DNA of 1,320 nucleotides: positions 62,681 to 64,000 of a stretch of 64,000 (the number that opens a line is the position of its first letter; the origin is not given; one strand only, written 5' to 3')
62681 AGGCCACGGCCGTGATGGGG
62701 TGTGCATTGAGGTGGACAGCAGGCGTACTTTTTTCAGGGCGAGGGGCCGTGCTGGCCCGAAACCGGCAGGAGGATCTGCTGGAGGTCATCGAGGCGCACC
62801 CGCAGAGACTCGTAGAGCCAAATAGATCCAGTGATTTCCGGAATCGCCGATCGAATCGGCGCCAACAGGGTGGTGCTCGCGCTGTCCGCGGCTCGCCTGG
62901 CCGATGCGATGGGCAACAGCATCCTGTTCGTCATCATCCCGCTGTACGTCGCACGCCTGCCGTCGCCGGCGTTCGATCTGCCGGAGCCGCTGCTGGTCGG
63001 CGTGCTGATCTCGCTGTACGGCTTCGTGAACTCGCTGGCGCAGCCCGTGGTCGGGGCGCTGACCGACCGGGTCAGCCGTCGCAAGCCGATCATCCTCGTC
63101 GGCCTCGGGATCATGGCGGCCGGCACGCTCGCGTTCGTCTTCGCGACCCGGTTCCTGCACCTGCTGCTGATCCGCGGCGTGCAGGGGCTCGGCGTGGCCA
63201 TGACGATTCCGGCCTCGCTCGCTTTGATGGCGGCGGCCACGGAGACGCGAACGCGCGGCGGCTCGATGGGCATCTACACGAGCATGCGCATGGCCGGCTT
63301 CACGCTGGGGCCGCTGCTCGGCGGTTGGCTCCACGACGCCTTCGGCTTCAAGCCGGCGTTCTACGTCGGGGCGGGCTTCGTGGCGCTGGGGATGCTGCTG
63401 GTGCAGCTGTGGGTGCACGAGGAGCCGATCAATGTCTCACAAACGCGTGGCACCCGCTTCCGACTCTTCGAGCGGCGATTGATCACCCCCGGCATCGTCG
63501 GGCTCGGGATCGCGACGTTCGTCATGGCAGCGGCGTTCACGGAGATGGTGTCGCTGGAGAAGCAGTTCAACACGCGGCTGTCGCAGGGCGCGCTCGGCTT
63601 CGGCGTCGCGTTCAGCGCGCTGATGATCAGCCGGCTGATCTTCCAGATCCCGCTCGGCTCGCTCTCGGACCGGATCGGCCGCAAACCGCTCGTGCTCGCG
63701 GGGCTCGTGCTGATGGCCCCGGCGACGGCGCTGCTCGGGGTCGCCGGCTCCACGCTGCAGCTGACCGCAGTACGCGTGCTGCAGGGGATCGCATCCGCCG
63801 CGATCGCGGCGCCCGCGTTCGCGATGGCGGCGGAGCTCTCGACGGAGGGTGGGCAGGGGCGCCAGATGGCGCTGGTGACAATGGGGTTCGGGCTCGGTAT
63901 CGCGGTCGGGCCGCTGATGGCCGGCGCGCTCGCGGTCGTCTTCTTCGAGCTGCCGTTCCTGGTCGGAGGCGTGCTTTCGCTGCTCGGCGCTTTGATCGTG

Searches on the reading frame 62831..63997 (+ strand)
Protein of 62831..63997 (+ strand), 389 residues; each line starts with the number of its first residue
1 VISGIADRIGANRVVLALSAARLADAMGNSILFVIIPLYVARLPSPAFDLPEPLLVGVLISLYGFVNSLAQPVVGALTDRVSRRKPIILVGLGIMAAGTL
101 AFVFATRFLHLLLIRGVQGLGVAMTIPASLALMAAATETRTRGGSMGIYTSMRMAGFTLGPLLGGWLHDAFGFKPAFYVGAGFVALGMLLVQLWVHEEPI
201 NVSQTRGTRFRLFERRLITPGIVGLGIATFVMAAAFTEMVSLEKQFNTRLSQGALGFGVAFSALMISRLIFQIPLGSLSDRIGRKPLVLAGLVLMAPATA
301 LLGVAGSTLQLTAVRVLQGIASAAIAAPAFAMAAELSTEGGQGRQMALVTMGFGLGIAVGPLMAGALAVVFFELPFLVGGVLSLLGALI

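Call 80: search_protein_families(library=pfam, proteins=[window:62831-63997:+])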
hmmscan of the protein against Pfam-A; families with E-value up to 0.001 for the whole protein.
window:62831-63997:+ (389 aa): 3 families
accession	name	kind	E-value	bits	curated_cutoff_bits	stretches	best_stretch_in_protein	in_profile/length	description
PF07690.21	MFS_1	-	1e-59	202.7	33.4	2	20-249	3-235/347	Major Facilitator Superfamily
PF00083.30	Sugar_tr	-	5.2e-11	42.5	22.3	2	229-362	16-156/452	Sugar (and other) transporter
PF12832.13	MFS_1_like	-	8.3e-11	42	25.2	1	53-367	33-361/373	MFS_1 like family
